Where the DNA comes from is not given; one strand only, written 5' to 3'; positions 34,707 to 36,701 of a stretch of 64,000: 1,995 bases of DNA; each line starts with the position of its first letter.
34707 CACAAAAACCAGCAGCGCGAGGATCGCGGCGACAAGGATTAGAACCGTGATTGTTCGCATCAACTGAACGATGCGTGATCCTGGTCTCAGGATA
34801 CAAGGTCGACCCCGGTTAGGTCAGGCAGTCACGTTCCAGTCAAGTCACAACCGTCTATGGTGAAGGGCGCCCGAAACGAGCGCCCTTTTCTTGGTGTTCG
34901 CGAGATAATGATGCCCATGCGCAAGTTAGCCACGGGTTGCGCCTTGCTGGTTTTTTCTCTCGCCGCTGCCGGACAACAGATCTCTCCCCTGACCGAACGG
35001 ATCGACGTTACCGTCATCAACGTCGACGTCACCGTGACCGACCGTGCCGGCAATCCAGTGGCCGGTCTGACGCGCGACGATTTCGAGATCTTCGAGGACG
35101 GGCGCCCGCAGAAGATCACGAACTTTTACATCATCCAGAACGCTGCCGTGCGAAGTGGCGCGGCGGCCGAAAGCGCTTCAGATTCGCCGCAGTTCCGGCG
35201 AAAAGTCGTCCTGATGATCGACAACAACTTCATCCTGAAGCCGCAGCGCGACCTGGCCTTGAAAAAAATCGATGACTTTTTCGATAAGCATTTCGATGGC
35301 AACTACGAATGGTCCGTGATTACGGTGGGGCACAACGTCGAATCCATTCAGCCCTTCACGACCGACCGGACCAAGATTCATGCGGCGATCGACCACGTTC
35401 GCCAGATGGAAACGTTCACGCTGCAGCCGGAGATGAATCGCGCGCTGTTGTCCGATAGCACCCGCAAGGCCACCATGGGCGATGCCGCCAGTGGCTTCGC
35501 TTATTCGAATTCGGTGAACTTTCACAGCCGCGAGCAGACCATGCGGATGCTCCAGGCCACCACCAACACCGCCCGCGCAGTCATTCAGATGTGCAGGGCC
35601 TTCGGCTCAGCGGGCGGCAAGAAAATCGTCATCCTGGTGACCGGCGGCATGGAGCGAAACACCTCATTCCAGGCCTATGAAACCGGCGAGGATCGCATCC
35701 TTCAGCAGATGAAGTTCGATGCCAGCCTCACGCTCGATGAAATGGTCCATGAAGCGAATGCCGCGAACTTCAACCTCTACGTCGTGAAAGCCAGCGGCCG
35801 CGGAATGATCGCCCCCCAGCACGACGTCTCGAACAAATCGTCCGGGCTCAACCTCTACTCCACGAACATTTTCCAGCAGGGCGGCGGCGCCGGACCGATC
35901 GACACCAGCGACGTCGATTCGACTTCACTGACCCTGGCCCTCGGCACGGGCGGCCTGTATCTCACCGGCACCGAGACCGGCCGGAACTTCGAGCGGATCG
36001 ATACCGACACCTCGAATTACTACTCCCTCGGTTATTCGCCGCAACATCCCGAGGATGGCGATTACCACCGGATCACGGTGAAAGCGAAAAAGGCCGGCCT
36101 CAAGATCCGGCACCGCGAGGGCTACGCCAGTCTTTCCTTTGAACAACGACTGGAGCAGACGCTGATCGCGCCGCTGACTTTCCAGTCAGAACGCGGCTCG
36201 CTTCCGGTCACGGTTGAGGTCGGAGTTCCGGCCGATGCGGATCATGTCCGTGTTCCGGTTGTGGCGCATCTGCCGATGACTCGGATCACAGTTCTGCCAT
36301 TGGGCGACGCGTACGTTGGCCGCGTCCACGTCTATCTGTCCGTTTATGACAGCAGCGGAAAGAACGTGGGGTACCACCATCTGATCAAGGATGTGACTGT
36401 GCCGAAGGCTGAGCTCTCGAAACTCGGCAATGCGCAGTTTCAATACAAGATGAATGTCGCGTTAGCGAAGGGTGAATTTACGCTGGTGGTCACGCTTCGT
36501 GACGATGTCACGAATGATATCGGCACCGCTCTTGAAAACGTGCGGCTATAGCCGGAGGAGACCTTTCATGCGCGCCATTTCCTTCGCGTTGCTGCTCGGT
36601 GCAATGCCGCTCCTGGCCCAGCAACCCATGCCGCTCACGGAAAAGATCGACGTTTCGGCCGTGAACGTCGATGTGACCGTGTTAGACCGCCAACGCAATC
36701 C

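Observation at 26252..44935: Accessory surface-protein island: 3 CarboxypepD_reg TBDR-like OMPs, 2 AlkP-superfamily/TPR fusion proteins and 3 tandem TIGR03436-type VWFA-related paralogs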

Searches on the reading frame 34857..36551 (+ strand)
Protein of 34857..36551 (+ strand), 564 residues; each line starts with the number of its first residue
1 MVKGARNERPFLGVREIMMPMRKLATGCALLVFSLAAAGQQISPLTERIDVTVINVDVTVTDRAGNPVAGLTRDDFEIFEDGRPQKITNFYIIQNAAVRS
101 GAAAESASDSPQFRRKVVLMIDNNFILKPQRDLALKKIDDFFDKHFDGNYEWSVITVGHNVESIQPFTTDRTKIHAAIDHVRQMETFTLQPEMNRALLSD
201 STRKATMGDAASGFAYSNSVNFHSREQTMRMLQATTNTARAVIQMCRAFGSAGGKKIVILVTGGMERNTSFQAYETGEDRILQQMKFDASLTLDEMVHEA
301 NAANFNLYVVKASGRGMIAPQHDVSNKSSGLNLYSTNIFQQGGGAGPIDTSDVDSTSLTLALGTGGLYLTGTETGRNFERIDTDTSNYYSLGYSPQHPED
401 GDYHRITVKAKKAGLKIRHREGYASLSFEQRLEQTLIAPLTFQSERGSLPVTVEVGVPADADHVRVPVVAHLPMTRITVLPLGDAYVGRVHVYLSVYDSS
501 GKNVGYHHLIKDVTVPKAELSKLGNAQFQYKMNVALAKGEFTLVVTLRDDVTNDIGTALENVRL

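Call 3: search_protein_families(library=pfam, proteins=[window:34857-36551:+], max_evalue=0.01)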
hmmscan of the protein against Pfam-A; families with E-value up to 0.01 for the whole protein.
window:34857-36551:+ (564 aa): 2 families
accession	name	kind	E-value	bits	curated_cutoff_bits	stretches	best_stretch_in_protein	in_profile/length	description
PF13519.12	VWA_2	-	0.00027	22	27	0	118-184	2-72/107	von Willebrand factor type A domain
PF19077.6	Big_13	-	0.0099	16.8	27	0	520-553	56-89/102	Bacterial Ig-like domain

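Call 4: search_protein_families(library=ncbifam, proteins=[window:34857-36551:+], max_evalue=0.01)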
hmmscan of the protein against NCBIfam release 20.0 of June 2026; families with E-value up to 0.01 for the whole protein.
window:34857-36551:+ (564 aa): 1 family
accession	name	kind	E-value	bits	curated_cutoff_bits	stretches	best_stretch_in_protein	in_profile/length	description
TIGR03436.1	acidobact_VWFA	subfamily_domain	4.1e-55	187.5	81.25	1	48-423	4-321/324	VWA domain-containing protein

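Call 11: find_homologous_proteins(query=window:34917-36551:+, max_evalue=0.00001)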
Query window:34917-36551:+ (544 aa): 508 proteins with E <= 0.00001 among 8000 candidates; the best 120 are listed.
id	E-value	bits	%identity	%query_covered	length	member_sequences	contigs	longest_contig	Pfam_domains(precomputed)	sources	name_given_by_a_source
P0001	0.0e+0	1215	100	100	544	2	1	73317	-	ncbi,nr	ncbi:MAG TPA: VWA domain-containing protein [Thermoanaerobaculia bacterium]|nr:VWA domain-containing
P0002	3.5e-297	1004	81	100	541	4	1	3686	-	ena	-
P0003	2.6e-292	988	80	100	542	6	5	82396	-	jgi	jgi:VWFA-related protein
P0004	1.0e-287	973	79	100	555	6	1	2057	-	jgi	jgi:VWFA-related protein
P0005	1.7e-283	959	76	100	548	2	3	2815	-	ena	-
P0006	1.8e-243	827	67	100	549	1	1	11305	-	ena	-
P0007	1.3e-230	785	64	100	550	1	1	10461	-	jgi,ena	-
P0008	3.3e-227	774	68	93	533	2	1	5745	-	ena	-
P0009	3.4e-210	717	68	85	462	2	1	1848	-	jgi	jgi:VWFA-related protein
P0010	3.0e-191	655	54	98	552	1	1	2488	-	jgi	jgi:VWFA-related protein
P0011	1.9e-190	652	55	99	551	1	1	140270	-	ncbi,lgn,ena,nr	ncbi:MAG TPA: VWA domain-containing protein [Thermoanaerobaculia bacterium]|nr:VWA domain-containing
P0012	3.6e-190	651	56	96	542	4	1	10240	-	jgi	jgi:VWFA-related protein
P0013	1.8e-189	649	55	96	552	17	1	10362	-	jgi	-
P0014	1.0e-187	643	55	99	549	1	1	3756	-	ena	-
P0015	5.9e-187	641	54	99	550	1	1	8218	-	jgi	jgi:VWFA-related protein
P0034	1.3e-160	554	48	100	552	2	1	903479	-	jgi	jgi:VWFA-related protein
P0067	2.2e-154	533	46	100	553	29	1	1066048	-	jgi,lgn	jgi:VWFA-related protein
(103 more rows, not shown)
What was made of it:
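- On TIGR03436 (acidobact_VWFA): All source names in call 11 are Thermoanaerobaculia.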

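Call 12: find_encoding_contigs(protein=P0011, flank=10000, max_places=2)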
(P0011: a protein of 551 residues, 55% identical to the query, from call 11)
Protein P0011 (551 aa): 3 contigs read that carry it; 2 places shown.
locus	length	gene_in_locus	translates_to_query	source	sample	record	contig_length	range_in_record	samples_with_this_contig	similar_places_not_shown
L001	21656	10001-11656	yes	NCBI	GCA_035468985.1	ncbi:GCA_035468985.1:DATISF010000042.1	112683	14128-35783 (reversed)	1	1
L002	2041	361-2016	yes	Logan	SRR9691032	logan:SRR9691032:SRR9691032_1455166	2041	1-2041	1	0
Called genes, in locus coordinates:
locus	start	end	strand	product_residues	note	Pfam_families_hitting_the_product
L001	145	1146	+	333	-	PF00586:AIRS, PF02769:AIRS_C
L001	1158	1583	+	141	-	PF09413:DUF2007 (weak)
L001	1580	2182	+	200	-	-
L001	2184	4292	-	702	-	PF00009:GTP_EFTU, PF01926:MMR_HSR1 (faint), PF22042:EF-G_D2, PF03144:GTP_EFTU_D2, PF14492:EFG_III, PF03764:EFG_IV, PF00679:EFG_C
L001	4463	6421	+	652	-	PF00069:Pkinase, PF01636:APH (faint), PF07714:PK_Tyr_Ser-Thr, PF07719:TPR_2 (faint)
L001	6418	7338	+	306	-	-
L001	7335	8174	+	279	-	-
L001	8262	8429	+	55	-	-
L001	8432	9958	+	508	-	PF01039:Carboxyl_trans, PF03255:ACCA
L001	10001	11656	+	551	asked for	-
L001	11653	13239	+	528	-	-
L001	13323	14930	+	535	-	-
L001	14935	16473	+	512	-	-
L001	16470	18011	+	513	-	PF13519:VWA_2 (weak)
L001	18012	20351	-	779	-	PF01663:Phosphodiest, PF13432:TPR_16 (faint), PF00515:TPR_1 (faint), PF07719:TPR_2 (faint), PF13181:TPR_8 (faint), PF13414:TPR_11 (faint), PF13424:TPR_12 (faint), PF23914:TPR_CcmH_CycH (faint)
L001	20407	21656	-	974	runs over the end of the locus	PF13620:CarboxypepD_reg, PF13715:CarbopepD_reg_2 (weak), PF17210:SdrD_B (faint), PF00593:TonB_dep_Rec_b-barrel (faint), PF25183:OMP_b-brl_4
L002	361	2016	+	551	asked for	-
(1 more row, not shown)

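Call 13: find_encoding_contigs(protein=P0034, flank=10000, max_places=2)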
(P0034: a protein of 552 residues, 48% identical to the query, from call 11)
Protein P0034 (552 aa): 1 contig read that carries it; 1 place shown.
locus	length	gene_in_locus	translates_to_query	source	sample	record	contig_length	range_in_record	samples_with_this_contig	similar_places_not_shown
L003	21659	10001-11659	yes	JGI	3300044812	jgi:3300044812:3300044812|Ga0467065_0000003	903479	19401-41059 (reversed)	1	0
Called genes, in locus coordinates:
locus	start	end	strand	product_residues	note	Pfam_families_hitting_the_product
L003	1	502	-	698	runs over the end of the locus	PF00009:GTP_EFTU, PF01926:MMR_HSR1, PF22042:EF-G_D2, PF03144:GTP_EFTU_D2, PF14492:EFG_III, PF03764:EFG_IV, PF00679:EFG_C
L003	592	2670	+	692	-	PF00069:Pkinase, PF07714:PK_Tyr_Ser-Thr, PF07719:TPR_2 (faint)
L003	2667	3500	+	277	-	-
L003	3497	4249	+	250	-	-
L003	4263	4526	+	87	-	-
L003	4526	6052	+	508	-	PF01039:Carboxyl_trans, PF03255:ACCA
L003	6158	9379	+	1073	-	PF02369:Big_1 (faint), PF13620:CarboxypepD_reg, PF13715:CarbopepD_reg_2 (weak), PF25183:OMP_b-brl_4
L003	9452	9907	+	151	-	-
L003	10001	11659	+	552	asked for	-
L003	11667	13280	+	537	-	-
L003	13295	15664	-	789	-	PF01663:Phosphodiest, PF00515:TPR_1 (faint), PF07719:TPR_2 (faint), PF13181:TPR_8 (faint), PF13371:TPR_9 (faint), PF13414:TPR_11 (faint), PF14559:TPR_19 (faint), PF23914:TPR_CcmH_CycH (faint)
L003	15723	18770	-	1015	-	PF13620:CarboxypepD_reg, PF13715:CarbopepD_reg_2, PF17210:SdrD_B (weak), PF17802:SpaA (faint), PF22904:NOMO1-like_2nd (faint), PF07715:Plug (weak), PF25183:OMP_b-brl_4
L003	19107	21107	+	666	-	PF00884:Sulfatase, PF01663:Phosphodiest, PF16347:SGSH_C (weak), PF14559:TPR_19, PF13414:TPR_11 (weak), PF13428:TPR_14 (weak), PF13432:TPR_16, PF14559:TPR_19, +16 more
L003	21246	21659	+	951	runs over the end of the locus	PF13620:CarboxypepD_reg, PF13715:CarbopepD_reg_2, PF25183:OMP_b-brl_4, PF00593:TonB_dep_Rec_b-barrel, PF25183:OMP_b-brl_4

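Call 14: find_encoding_contigs(protein=P0067, flank=10000, max_places=2)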
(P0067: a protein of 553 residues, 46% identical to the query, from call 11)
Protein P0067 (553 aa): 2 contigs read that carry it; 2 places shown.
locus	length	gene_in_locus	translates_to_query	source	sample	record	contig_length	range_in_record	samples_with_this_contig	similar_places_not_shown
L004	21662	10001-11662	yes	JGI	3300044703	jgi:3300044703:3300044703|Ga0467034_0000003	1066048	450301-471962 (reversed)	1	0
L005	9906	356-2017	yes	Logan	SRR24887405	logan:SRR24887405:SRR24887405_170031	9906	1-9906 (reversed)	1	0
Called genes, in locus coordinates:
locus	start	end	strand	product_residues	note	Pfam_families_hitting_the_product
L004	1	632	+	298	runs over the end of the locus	PF00586:AIRS, PF02769:AIRS_C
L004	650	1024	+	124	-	PF09413:DUF2007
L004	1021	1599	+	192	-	-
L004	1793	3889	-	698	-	PF00009:GTP_EFTU, PF01926:MMR_HSR1 (weak), PF22042:EF-G_D2, PF03144:GTP_EFTU_D2, PF14492:EFG_III, PF03764:EFG_IV, PF00679:EFG_C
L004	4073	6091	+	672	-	PF00069:Pkinase, PF01636:APH (faint), PF07714:PK_Tyr_Ser-Thr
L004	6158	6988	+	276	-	-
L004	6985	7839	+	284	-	-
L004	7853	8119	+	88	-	-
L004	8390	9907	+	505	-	PF01039:Carboxyl_trans, PF03255:ACCA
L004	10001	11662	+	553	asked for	-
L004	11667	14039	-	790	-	PF13428:TPR_14 (faint), PF01663:Phosphodiest, PF00515:TPR_1 (weak), PF07719:TPR_2 (weak), PF13432:TPR_16 (faint), PF14559:TPR_19 (faint)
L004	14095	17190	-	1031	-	PF22904:NOMO1-like_2nd (weak), PF13620:CarboxypepD_reg, PF13715:CarbopepD_reg_2 (weak), PF17210:SdrD_B (weak), PF25183:OMP_b-brl_4, PF00593:TonB_dep_Rec_b-barrel (weak), PF25183:OMP_b-brl_4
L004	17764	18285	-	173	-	-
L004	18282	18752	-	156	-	PF19806:DUF6289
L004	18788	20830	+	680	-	PF00884:Sulfatase, PF01663:Phosphodiest, PF16347:SGSH_C, PF13432:TPR_16, PF13414:TPR_11, PF13428:TPR_14, PF13432:TPR_16, PF14559:TPR_19, +19 more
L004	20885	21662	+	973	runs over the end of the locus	PF13620:CarboxypepD_reg, PF13715:CarbopepD_reg_2, PF17210:SdrD_B (weak), PF25183:OMP_b-brl_4, PF00593:TonB_dep_Rec_b-barrel, PF25183:OMP_b-brl_4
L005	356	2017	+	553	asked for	-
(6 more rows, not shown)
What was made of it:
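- The same locus, with the same flanking genes, occurs in three long metagenome or MAG contigs, with 5, 2 and 1 VWFA copies (calls 12-14).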

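Call 25: find_related_loci(query=A2, collection=genome_contigs, flank=10000)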
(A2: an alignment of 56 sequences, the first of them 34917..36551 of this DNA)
Query A2 (544 aa) in genome_contigs; peptide patterns used: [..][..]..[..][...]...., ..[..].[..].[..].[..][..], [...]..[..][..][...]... (x = any residue, [..] = any of these).
598 stretches matched a pattern (row limit reached: there are more); 475 encode a relative of the query (tblastn E <= 1e-3); the best 80 are kept; 80 distinct loci.
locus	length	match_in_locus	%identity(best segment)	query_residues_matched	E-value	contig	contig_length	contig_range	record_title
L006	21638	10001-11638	55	8-544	0e+0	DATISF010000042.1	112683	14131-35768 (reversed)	MAG TPA_asm: Thermoanaerobaculia bacterium isolate SMAG_U15922 k141_442896, whole genome shotgun sequence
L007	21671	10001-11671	47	3-544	4e-160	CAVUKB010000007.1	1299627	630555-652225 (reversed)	MAG: uncultured Acidobacteriota bacterium isolate MFD01721.bin.1.215 genome assembly, contig: contig_2559, whole genome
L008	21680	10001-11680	45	1-544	1e-157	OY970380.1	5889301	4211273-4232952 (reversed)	MAG: Thermoanaerobaculia bacterium isolate MFD05537.bin.c.2 genome assembly, chromosome: 1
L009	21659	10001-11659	44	1-544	3e-147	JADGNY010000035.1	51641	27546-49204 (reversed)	MAG: Thermoanaerobaculia bacterium isolate Chersky.31_28 contig-100_127, whole genome shotgun sequence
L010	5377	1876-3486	43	3-544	2e-136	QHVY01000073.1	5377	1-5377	MAG: Acidobacteria bacterium isolate gp7 AA10 14_1009_09_30cm_scaffold_16206_curated, whole genome shotgun sequence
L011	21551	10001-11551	46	21-544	1e-131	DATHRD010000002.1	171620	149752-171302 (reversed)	MAG TPA_asm: Thermoanaerobaculia bacterium isolate SMAG_U12756 k141_1286441, whole genome shotgun sequence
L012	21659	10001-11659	40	4-544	1e-121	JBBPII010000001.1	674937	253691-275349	MAG: Candidatus Gilichinskyi gelida isolate BPF1-10-12_bin_2 NODE_1_length_674937_cov_37.698853, whole genome shotgun se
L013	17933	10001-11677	34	1-544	4e-81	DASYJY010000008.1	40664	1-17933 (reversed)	MAG TPA_asm: Thermoanaerobaculia bacterium isolate SMAG_U4307 k141_3240558, whole genome shotgun sequence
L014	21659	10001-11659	31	16-544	3e-73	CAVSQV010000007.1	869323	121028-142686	MAG: uncultured Acidobacteriota bacterium isolate MFD05747.bin.2.183 genome assembly, contig: contig_31555, whole genome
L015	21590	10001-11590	33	23-544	2e-69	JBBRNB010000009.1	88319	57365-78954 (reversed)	MAG: Thermoanaerobaculia bacterium isolate La1_metabat2.109 LA1C_B2.109_k141_3382648L_88319_cov_128.9870, whole genome s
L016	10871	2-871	47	255-544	4e-85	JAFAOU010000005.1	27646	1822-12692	MAG: Acidobacteriota bacterium isolate CP_BM_ER_20 BM_ER_k147_9805083, whole genome shotgun sequence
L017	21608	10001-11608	31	23-544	2e-68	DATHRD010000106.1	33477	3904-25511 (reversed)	MAG TPA_asm: Thermoanaerobaculia bacterium isolate SMAG_U12756 k141_2885369, whole genome shotgun sequence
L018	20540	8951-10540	29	3-544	7e-68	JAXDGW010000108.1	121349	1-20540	MAG: Thermoanaerobaculia bacterium isolate BP_51 scaffold_1212990, whole genome shotgun sequence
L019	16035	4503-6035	27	29-534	3e-54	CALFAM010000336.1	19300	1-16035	MAG: uncultured bacterium isolate R1_Bin_Bin_46_1 genome assembly, contig: c_000001096358, whole genome shotgun sequence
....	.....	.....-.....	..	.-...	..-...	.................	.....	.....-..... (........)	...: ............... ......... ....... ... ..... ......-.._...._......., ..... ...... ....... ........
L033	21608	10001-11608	26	7-532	4e-43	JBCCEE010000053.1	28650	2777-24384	MAG: Acidobacteriota bacterium isolate P01_B01_bin.10 k141_2566128_length_28650_cov_27.4128, whole genome shotgun sequen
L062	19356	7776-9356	25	29-542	3e-41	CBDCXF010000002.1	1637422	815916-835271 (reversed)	MAG: Candidatus Multivoradales bacterium isolate 40da4510-5dea-4444-a7fb-8fa58cfcf4e7 genome assembly, contig: contig_2,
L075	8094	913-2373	25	27-496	4e-26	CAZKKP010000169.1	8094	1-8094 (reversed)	MAG TPA_asm: uncultured Thermoanaerobaculia bacterium isolate SRP072547_co1_61 genome assembly, contig: NODE_18568_lengt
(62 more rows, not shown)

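Call 26: predict_structure(alignment_id=A2)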
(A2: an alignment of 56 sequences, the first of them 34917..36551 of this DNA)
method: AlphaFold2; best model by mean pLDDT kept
length: 544 residues; sequences in the alignment: 56
mean_pLDDT: 77.0   pTM: 0.73
mean pLDDT of the five models: 77.0, 76.4, 76.3, 76.1, 73.4
residues with pLDDT >= 90: 134; 70-90: 253; 50-70: 89; < 50: 68
segments of 3 or more residues with pLDDT < 50: 1-4, 18-22, 24-27, 81-88, 174-179, 295-334
pLDDT, mean of each block of 10 residues (from residue 1): 53 51 48 86 85 93 91 74 47 83 87 89 82 87 87 93 80 50 55 63 73 84 86 86 68 61 81 90 91 52 38 45 41 64 86 75 88 85 92 90 87 80 67 85 81 89 89 90 89 88 85 89 91 87 86
secondary structure, 60 per line:
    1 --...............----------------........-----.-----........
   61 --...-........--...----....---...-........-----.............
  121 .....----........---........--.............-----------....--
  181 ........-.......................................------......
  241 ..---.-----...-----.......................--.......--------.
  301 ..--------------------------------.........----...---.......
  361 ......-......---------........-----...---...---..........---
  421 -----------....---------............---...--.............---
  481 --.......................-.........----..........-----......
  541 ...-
elements in order: H3-17 E34-41 E56-60 E63-65 E67-74 E77-79 H84-87 E95-102 H108-125 E130-137 E141-148 H151-163 H175-178 H181-188 H190-228 E235-242 H260-282 E285-291 H336-343 E348-350 H354-366 E368-373 E383-390 E396-398 E402-404 H408-417 E432-435 E445-453 E460-462 E465-477 E483-496 H497-505 E507-515 E520-529 E535-543
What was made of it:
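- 34917..36551 (+): VWFA1: TIGR03436 protein, the universally conserved copy of the cluster. Sec signal peptide, N-terminal beta-sandwich, MIDAS-less VWA fold, C-terminal beta-sandwich. Call 26: AF2 model, pLDDT 77.
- On TIGR03436 (acidobact_VWFA): The AF2 model has pLDDT 77 and pTM 0.73 (call 26).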

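Call 33: fold_search(model_id=the predicted structure, library=pdb)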
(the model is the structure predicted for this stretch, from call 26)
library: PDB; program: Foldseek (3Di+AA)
matches with E <= 10: 1680; with E <= 0.001: 150
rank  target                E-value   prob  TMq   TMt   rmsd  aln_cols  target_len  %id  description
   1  8fz4_A                2.8e-06  1.00  0.19  0.50   6.5       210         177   11  The von Willebrand factor A domain of Anthrax toxin receptor 2 (released 2023-03-01)
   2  9rt2_C1               3.2e-06  1.00  0.24  0.42  14.4       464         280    8  NetF - ANTXR2 structure (C4) (released 2026-02-18)
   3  3n2n_A                4.9e-06  1.00  0.21  0.54   5.7       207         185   10  The Crystal Structure of Tumor Endothelial Marker 8 (TEM8) extracellular domain (released 2011-01-05)
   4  4wfq                  5.5e-06  1.00  0.17  0.45  12.7       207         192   13  Crystal structure of TFIIH subunit (released 2015-02-18)
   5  9rt4_C1               6.9e-06  1.00  0.20  0.35  16.4       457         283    9  NetF - ANTXR2 local refinement focused (released 2026-02-18)
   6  6fpy_B                8.2e-06  1.00  0.25  0.23  13.8       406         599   10  Inter-alpha-inhibitor heavy chain 1, wild type (released 2019-02-27)
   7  8fzv_A                8.7e-06  1.00  0.18  0.38  15.8       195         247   10  The von Willebrand factor A domain of human capillary morphogenesis gene II, flexibly fused to the 1TEL crystallizatio (released 2023-07-19)
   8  1sht                  9.7e-06  1.00  0.20  0.54   6.1       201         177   10  Crystal Structure of the von Willebrand factor A domain of human capillary morphogenesis protein 2: an anthrax toxin rec (released 2004-04-13)
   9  1m2v_A                9.7e-06  1.00  0.24  0.19  21.1       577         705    8  Crystal Structure of the yeast Sec23/24 heterodimer (released 2002-09-20)
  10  6fpy_A                1.0e-05  1.00  0.23  0.22  14.5       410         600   10  Inter-alpha-inhibitor heavy chain 1, wild type (released 2019-02-27)
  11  9doc                  1.3e-05  1.00  0.19  0.36   6.2       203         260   10  The von Willebrand factor A domain of human capillary morphogenesis gene II, flexibly fused to the 1TEL crystallization  (released 2024-11-06)
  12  8ft8                  1.4e-05  1.00  0.19  0.37   6.2       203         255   10  The von Willebrand factor A domain of human capillary morphogenesis gene II, flexibly fused to the 1TEL crystallization  (released 2023-03-01)
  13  9pd4_E                1.4e-05  1.00  0.20  0.31  13.3       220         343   11  NER dual incision complex - DuIM (released 2026-02-18)
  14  9pd3_E                1.6e-05  1.00  0.21  0.32  12.8       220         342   10  NER dual incision complex - DuIS (released 2026-02-18)
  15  7o4k_6                1.6e-05  1.00  0.17  0.26  16.9       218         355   14  Yeast TFIIH in the contracted state within the pre-initiation complex (released 2021-06-16)
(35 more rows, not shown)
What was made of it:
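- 34917..36551 (+): Call 33: VWA fold matches.
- On TIGR03436 (acidobact_VWFA): The top Foldseek PDB hits are VWA domains (ANTXR2, TEM8, ITIH1, TFIIH p44, BatB), with probability 1.0, target TM 0.5-0.6 and about 10% identity (call 33).
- Closest known: Bat. Same: BatB is among the fold matches of VWFA1 (call 33, ranks 39 and 41).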
